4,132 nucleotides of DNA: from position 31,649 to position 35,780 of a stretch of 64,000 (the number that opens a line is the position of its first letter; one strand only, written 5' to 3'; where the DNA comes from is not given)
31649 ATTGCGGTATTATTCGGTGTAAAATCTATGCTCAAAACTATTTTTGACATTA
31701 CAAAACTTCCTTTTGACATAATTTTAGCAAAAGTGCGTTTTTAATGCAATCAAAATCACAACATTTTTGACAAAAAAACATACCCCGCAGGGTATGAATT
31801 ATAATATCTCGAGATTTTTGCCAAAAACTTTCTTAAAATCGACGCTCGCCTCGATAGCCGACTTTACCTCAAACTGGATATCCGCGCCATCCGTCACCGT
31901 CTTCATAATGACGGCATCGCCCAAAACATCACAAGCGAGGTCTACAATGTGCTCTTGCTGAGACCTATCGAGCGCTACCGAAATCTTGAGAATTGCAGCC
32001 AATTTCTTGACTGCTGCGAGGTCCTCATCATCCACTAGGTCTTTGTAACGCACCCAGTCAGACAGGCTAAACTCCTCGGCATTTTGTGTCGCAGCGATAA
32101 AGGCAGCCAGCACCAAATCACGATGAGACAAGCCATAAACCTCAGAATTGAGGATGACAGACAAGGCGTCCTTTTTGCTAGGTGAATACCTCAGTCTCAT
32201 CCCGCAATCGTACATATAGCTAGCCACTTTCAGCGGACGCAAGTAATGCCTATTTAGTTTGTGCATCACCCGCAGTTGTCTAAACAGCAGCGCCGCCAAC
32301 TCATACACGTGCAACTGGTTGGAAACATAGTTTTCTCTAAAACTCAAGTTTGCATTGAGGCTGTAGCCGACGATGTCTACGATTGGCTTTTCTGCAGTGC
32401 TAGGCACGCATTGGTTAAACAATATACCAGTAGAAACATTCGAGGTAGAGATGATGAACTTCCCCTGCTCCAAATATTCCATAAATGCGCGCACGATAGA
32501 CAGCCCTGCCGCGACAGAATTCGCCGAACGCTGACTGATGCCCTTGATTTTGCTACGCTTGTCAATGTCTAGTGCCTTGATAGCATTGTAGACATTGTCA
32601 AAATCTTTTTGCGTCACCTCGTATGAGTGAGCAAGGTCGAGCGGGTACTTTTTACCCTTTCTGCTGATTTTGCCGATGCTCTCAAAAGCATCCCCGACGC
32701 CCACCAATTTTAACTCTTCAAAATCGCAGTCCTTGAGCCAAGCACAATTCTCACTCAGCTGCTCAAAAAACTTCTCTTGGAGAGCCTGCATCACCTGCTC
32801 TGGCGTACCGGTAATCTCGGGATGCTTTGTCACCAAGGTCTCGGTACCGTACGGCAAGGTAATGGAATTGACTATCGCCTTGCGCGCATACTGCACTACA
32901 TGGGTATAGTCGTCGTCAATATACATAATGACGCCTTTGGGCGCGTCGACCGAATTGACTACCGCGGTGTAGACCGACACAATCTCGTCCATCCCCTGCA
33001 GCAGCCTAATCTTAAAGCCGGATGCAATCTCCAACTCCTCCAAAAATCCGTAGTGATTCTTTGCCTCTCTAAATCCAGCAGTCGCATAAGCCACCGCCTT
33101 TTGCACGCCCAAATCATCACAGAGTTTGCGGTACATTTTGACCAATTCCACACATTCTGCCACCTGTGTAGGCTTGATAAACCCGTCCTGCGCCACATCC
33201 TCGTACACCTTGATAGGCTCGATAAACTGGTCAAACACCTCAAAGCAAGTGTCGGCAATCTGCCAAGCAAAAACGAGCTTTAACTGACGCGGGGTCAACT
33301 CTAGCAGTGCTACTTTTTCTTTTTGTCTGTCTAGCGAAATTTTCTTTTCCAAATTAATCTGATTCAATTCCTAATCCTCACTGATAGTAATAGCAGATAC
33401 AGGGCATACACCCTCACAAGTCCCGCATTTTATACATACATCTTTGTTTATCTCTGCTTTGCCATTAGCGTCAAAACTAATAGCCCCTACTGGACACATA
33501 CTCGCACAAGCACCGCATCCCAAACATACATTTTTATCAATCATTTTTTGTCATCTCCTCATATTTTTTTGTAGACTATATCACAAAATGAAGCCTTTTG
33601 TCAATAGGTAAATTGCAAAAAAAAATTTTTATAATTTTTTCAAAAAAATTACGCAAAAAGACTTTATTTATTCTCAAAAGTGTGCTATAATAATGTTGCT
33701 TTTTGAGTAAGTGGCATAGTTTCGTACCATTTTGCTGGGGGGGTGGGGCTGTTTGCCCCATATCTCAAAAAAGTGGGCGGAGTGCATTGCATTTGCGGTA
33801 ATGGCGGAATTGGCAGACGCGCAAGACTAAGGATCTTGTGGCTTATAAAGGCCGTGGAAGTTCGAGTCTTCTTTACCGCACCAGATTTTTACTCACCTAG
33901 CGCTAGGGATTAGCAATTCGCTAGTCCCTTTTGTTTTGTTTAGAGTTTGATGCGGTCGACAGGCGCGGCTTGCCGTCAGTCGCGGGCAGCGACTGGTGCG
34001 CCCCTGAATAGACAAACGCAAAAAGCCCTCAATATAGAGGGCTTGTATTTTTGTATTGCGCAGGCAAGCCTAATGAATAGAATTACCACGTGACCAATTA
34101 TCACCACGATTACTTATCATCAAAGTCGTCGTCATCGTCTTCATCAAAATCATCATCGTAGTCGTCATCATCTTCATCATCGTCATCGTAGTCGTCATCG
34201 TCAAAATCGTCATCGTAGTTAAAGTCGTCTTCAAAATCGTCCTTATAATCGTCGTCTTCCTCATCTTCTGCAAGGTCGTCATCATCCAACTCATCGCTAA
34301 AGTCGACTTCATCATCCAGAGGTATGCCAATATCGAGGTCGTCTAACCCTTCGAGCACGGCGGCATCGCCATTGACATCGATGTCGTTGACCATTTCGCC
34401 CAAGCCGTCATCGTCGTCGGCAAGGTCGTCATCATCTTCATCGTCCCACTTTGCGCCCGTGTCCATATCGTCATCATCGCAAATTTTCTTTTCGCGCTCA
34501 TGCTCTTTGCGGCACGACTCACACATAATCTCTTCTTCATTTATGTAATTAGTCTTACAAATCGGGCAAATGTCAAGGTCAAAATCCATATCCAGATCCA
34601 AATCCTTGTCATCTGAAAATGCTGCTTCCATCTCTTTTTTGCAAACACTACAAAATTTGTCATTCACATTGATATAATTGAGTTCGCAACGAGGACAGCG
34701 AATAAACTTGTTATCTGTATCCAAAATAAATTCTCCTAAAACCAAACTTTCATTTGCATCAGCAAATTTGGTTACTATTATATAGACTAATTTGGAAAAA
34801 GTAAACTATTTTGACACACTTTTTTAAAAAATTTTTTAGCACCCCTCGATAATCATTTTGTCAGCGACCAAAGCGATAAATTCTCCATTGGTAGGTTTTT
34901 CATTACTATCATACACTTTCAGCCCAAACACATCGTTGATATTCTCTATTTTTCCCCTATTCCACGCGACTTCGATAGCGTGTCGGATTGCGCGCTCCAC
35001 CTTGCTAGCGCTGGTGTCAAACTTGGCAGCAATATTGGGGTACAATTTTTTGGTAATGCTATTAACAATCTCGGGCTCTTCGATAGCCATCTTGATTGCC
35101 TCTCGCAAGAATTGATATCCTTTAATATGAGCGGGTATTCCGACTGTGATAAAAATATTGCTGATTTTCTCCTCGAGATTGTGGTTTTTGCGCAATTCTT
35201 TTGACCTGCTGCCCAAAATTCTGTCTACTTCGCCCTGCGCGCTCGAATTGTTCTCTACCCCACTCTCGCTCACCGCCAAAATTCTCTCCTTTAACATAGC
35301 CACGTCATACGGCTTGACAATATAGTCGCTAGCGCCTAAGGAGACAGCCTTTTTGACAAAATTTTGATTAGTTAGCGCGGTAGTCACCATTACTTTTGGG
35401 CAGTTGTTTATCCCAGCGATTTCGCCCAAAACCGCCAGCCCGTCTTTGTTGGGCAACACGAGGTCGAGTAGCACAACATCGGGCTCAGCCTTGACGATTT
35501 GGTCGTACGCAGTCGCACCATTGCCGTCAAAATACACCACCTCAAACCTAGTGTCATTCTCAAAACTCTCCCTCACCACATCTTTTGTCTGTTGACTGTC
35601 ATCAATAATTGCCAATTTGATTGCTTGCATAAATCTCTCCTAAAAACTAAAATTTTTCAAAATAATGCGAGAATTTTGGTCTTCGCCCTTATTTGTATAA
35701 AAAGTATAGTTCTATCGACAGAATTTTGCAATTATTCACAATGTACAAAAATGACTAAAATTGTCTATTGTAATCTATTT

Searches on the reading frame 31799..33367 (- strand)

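Call 54: search_protein_families(library=pfam, proteins=[window:31799-33367:-], max_evalue=0.0001)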
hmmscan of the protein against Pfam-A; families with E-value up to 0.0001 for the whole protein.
window:31799-33367:- (522 aa): 2 families
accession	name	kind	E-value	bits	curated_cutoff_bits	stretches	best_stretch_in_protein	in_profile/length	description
PF02541.22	Ppx-GppA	-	4.7e-22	79.2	27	1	50-318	18-280/285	Ppx/GppA phosphatase family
PF21447.3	Ppx-GppA_III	-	2.3e-08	34.5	27.3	1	353-482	22-148/177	Ppx/GppA phosphatase, domain III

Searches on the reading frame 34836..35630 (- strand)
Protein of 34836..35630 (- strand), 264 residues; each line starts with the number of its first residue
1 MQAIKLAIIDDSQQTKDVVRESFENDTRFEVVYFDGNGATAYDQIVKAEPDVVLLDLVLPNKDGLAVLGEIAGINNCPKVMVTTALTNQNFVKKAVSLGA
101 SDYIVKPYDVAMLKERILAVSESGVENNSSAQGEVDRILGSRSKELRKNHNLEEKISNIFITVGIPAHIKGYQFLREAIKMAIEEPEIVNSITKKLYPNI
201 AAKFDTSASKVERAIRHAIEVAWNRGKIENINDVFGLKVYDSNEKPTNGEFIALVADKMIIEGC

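Call 54: search_protein_families(library=pfam, proteins=[window:34836-35630:-], max_evalue=0.0001)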
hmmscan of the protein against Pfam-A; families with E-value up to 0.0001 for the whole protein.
window:34836-35630:- (264 aa): 2 families
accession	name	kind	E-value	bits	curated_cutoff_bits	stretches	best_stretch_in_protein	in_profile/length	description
PF08769.17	Spo0A_C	-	1.7e-40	137.6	25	1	156-258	1-103/104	Sporulation initiation factor Spo0A C terminal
PF00072.30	Response_reg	-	7.2e-20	71.7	30.2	1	7-117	2-110/111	Response regulator receiver domain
